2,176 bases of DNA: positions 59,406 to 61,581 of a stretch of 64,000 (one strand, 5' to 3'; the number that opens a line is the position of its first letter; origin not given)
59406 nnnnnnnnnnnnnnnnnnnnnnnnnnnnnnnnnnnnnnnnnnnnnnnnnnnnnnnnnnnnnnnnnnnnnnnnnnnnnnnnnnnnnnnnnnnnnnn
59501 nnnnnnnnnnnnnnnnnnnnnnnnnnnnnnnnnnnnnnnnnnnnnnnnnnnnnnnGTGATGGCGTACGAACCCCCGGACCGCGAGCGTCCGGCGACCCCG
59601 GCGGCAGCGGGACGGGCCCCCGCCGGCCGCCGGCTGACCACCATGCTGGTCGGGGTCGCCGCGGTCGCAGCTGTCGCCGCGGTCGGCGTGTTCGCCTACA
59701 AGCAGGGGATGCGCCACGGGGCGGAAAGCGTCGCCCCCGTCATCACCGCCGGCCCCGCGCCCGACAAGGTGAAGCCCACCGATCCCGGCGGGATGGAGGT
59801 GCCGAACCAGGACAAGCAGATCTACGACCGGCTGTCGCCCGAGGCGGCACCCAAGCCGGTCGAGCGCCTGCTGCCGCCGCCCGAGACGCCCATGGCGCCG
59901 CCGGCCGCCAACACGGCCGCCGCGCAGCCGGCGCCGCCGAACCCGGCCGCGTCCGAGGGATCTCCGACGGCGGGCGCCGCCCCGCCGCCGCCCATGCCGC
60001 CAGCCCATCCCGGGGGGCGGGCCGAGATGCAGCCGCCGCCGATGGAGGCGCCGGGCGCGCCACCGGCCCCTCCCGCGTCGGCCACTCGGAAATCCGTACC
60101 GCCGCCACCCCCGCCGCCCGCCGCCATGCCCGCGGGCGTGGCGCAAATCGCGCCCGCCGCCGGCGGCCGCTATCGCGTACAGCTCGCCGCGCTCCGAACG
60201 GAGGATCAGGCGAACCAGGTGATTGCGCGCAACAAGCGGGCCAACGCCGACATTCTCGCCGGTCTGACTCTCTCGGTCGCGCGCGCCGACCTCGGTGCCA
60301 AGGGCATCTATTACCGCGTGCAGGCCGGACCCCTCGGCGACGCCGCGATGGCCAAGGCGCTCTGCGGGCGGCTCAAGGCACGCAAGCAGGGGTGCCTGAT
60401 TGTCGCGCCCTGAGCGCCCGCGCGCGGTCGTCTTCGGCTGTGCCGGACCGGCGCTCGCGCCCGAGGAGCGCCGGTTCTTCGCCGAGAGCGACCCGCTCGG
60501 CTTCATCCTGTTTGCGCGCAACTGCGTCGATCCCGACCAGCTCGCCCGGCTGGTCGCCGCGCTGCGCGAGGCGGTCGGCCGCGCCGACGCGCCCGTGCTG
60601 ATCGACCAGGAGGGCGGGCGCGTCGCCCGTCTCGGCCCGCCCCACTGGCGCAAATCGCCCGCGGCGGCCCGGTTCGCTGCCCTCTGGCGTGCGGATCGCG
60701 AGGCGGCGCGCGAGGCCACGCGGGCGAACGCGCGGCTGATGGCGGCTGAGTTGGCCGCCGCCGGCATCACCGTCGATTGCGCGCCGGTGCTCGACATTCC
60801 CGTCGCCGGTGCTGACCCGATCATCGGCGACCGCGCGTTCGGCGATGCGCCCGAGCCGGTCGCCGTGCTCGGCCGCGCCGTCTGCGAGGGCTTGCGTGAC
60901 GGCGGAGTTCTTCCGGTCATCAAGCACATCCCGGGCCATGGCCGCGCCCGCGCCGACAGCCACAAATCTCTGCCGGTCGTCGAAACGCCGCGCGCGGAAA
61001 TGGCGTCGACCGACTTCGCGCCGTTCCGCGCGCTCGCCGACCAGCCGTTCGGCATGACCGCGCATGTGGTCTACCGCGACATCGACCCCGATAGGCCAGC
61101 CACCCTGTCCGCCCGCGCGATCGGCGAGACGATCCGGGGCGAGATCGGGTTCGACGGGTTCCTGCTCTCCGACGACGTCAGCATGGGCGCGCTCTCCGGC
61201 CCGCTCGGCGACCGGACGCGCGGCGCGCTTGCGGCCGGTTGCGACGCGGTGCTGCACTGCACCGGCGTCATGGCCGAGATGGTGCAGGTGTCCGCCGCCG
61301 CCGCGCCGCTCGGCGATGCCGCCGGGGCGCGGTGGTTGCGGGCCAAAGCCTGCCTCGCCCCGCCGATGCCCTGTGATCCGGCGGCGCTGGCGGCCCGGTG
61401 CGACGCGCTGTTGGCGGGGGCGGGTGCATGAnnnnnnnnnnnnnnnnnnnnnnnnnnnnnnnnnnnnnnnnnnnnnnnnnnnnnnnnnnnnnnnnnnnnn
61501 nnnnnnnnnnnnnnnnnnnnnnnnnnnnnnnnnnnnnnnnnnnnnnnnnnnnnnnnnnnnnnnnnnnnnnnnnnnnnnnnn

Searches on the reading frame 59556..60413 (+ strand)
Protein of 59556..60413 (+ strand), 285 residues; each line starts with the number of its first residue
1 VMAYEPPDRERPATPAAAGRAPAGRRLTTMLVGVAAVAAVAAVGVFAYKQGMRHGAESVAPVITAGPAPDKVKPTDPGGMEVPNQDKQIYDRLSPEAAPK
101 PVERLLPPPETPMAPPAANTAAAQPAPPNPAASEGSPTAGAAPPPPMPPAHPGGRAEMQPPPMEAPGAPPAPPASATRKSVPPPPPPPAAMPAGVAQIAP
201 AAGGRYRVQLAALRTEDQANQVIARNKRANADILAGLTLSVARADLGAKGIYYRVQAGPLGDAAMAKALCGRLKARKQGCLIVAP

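Call 74: search_protein_families(library=pfam, proteins=[window:59556-60413:+], max_evalue=0.00001)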
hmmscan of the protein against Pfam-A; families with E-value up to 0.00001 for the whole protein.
window:59556-60413:+ (285 aa): 1 family
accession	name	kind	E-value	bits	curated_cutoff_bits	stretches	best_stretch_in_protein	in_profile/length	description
PF05036.18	SPOR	-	8.2e-12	45.7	21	1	202-283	1-75/76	SPOR domain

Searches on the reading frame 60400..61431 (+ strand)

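Call 74: search_protein_families(library=pfam, proteins=[window:60400-61431:+], max_evalue=0.00001)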
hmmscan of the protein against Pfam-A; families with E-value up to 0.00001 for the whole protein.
window:60400-61431:+ (343 aa): 1 family
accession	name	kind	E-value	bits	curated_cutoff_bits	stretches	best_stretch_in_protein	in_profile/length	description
PF00933.27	Glyco_hydro_3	-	3.5e-52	178.3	27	1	34-297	31-292/316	Glycosyl hydrolase family 3 N terminal domain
